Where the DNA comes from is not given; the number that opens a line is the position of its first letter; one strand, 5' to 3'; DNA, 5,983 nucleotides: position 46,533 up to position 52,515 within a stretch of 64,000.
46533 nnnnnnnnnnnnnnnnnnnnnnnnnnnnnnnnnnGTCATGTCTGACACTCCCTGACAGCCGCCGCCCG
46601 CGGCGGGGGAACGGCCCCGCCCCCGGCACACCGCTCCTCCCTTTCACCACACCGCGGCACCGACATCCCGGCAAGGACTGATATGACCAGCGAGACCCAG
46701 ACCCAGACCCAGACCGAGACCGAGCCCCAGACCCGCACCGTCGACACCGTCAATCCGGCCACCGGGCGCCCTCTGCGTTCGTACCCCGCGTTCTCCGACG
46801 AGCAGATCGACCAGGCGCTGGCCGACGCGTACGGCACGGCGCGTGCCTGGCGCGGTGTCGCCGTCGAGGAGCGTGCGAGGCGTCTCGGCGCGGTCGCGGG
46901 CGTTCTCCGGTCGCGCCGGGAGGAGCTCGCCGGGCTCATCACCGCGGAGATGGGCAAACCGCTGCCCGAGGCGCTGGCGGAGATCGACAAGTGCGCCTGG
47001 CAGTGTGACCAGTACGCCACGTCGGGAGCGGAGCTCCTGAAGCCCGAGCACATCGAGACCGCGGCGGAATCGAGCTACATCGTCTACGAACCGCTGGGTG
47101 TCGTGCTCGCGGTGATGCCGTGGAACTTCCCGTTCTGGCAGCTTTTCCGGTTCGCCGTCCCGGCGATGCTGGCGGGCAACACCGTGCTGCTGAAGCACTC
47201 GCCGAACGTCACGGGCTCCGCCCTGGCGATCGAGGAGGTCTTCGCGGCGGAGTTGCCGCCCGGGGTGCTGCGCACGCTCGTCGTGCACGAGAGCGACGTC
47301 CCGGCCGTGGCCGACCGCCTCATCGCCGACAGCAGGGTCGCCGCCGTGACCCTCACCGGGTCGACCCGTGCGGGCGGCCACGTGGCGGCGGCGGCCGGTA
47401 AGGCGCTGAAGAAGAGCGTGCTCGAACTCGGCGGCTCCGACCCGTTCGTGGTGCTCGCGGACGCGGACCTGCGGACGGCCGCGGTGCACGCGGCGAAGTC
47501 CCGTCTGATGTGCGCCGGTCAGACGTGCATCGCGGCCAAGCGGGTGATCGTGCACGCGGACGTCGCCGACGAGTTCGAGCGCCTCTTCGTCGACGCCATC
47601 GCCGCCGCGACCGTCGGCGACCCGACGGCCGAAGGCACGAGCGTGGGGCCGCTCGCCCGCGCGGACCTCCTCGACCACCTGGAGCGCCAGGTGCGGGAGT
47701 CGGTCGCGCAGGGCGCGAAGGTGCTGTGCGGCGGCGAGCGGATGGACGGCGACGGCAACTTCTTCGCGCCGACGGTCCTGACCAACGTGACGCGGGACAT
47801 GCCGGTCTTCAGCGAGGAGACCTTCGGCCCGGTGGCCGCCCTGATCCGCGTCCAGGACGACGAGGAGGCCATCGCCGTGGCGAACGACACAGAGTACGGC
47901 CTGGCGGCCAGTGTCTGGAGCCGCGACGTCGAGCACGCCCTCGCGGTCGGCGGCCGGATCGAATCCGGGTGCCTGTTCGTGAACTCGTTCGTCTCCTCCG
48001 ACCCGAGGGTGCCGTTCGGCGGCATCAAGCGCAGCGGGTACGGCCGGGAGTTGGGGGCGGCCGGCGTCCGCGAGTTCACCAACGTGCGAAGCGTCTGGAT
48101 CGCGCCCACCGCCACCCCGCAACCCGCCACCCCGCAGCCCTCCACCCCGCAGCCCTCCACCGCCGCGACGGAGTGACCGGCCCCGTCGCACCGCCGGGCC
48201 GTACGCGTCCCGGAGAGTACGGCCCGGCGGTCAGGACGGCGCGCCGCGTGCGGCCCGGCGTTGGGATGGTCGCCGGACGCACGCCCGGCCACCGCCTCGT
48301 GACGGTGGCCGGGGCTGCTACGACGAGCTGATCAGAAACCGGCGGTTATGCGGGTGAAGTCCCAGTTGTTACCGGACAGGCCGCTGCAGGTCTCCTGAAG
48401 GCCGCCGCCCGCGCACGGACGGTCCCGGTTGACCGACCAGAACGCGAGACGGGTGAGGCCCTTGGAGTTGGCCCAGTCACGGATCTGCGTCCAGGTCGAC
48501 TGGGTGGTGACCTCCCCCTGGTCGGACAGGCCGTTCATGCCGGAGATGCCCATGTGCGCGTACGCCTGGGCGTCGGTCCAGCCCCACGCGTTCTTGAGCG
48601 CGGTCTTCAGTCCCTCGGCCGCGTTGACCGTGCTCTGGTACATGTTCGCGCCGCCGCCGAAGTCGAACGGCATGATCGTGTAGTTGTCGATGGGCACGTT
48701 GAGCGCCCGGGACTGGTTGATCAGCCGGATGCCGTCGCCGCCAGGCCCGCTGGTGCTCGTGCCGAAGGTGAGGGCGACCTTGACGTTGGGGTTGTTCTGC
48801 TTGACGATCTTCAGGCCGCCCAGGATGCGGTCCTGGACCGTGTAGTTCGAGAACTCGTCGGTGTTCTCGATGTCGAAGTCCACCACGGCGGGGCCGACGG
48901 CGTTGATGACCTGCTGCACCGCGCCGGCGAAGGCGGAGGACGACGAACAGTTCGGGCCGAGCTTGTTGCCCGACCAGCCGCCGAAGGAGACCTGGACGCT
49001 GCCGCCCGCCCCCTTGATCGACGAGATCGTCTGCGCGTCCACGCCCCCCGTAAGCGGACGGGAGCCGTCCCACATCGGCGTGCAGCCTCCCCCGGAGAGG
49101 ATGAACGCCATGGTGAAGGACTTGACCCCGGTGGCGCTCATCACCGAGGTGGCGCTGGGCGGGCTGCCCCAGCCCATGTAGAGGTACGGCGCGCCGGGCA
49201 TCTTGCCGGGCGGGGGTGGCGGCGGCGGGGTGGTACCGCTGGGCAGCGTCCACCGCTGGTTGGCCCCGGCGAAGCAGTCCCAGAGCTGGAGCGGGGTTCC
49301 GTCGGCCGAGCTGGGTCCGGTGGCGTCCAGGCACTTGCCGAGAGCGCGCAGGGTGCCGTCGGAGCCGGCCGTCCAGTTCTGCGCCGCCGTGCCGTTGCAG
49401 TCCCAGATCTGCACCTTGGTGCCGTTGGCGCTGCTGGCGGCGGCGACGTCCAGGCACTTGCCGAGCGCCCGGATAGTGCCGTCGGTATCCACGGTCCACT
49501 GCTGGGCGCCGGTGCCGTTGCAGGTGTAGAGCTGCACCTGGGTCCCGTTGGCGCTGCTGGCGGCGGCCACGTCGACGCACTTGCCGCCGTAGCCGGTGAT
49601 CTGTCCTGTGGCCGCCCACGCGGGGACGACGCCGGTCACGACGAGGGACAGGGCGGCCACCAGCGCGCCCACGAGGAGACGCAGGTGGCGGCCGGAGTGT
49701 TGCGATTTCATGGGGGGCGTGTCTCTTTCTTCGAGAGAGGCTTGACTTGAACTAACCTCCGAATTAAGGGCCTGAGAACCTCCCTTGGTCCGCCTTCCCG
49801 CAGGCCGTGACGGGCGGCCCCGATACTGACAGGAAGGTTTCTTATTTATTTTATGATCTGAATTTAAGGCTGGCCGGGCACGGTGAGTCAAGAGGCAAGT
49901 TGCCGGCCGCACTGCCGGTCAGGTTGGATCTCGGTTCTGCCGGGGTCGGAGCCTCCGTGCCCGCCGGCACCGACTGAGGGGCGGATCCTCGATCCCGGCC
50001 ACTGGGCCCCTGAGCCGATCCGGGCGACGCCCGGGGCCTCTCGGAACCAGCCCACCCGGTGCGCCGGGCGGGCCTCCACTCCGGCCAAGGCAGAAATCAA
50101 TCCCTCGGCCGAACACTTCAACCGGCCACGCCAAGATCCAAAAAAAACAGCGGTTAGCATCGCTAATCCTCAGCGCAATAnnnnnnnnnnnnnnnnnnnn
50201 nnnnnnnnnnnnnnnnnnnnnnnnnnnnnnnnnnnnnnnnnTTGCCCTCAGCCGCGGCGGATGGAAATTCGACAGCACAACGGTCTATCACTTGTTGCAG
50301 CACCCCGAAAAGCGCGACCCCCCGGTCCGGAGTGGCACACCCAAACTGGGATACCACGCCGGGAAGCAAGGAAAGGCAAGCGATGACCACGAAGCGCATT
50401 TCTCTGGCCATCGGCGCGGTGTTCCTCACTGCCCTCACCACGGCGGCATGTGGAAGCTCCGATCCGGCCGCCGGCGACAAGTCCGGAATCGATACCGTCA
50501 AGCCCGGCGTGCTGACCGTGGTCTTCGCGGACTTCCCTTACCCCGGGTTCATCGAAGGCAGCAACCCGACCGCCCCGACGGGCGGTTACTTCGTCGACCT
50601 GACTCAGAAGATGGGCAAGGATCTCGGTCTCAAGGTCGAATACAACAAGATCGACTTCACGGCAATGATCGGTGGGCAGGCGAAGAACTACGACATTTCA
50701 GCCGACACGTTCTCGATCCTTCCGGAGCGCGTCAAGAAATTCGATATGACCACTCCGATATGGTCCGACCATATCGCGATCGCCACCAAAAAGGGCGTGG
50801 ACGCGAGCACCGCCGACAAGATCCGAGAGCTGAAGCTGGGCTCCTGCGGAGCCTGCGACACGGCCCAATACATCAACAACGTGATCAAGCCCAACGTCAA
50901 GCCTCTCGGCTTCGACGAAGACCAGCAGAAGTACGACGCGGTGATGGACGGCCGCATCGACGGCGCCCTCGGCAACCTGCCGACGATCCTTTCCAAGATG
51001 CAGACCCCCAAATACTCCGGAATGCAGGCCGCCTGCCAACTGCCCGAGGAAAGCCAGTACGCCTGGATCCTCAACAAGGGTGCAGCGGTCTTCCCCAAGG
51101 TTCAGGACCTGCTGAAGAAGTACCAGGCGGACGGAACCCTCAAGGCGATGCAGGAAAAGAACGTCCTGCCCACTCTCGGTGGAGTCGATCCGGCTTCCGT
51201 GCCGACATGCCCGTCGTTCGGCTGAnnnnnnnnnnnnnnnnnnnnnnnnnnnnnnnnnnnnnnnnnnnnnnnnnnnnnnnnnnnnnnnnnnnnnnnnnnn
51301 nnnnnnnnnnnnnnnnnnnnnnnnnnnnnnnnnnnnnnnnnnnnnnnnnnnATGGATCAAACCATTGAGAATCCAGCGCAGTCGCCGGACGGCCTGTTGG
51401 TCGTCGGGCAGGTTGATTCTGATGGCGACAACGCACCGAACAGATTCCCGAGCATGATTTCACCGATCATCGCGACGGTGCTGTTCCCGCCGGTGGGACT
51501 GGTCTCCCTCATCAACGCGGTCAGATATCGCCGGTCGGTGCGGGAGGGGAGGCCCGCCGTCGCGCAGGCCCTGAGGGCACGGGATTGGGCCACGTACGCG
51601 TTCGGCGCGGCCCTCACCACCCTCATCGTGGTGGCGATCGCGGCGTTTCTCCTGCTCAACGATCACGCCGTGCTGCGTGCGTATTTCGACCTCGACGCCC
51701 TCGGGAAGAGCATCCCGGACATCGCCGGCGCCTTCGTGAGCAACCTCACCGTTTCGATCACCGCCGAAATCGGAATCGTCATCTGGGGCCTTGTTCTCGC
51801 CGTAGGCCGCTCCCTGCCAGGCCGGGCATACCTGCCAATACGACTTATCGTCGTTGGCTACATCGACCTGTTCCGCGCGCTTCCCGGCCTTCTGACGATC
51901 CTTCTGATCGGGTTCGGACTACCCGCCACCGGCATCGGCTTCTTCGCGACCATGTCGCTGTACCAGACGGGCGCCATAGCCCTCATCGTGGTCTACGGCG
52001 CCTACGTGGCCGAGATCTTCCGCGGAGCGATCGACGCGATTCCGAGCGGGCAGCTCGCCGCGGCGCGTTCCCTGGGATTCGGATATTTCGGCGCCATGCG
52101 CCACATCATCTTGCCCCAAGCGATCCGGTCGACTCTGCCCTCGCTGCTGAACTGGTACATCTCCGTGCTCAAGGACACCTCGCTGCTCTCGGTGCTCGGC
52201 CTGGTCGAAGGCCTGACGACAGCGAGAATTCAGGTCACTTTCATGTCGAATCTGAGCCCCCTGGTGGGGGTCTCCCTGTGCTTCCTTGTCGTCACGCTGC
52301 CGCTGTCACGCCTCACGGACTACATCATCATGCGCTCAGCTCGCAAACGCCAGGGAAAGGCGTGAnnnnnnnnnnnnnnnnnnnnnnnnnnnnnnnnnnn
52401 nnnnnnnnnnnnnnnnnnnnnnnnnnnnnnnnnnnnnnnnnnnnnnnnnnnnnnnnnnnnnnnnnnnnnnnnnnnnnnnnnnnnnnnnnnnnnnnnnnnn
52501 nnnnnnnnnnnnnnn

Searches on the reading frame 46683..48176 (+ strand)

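Call 62: search_protein_families(library=pfam, proteins=[window:46683-48176:+], max_evalue=0.00001)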
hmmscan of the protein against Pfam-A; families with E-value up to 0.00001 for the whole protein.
window:46683-48176:+ (497 aa): 1 family
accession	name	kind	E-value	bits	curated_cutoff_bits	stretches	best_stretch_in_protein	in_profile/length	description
PF00171.27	Aldedh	-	3.2e-141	471.5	23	1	14-471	3-461/461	Aldehyde dehydrogenase family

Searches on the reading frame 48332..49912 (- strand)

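Call 62: search_protein_families(library=pfam, proteins=[window:48332-49912:-], max_evalue=0.00001)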
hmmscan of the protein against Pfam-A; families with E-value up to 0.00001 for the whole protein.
window:48332-49912:- (526 aa): 2 families
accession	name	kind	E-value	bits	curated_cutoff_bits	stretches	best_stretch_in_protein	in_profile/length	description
PF00652.28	Ricin_B_lectin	-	3e-29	102.2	29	1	102-221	2-126/126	Ricin-type beta-trefoil lectin domain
PF14200.12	RicinB_lectin_2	-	2.2e-21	76.8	25.6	2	110-145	23-58/89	Ricin-type beta-trefoil lectin domain-like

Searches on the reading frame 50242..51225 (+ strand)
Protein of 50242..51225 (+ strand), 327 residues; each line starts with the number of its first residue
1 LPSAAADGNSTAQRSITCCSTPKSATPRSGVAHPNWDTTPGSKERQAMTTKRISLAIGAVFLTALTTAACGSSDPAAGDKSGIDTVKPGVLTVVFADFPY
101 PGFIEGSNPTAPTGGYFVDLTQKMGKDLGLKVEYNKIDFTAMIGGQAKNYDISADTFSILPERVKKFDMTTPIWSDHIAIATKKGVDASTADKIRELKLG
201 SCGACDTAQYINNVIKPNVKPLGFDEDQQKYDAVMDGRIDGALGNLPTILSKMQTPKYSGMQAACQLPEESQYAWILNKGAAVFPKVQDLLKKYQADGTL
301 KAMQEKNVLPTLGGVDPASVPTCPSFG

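Call 62: search_protein_families(library=pfam, proteins=[window:50242-51225:+], max_evalue=0.00001)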
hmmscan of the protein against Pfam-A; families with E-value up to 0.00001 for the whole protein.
window:50242-51225:+ (327 aa): 1 family
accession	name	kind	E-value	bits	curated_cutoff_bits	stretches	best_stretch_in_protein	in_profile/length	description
PF00497.25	SBP_bac_3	-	1.5e-16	60.8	26.4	1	113-306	21-128/132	Bacterial extracellular solute-binding proteins, family 3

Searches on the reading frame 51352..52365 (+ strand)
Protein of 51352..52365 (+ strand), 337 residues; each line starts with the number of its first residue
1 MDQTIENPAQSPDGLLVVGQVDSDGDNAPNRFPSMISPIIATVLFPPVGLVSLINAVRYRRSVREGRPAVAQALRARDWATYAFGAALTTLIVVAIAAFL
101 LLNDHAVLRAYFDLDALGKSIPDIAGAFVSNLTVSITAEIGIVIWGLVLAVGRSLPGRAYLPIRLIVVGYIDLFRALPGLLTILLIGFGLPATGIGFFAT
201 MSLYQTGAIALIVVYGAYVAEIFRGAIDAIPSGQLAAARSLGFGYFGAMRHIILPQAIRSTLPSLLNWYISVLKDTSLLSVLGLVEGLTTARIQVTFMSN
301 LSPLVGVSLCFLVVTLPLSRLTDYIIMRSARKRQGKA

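Call 62: search_protein_families(library=pfam, proteins=[window:51352-52365:+], max_evalue=0.00001)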
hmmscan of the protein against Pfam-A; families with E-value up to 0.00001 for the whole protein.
window:51352-52365:+ (337 aa): 1 family
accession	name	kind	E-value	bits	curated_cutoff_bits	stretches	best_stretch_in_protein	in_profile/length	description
PF00528.27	BPD_transp_1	-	1.1e-17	64.8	26.4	1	163-326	16-179/184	Binding-protein-dependent transport system inner membrane component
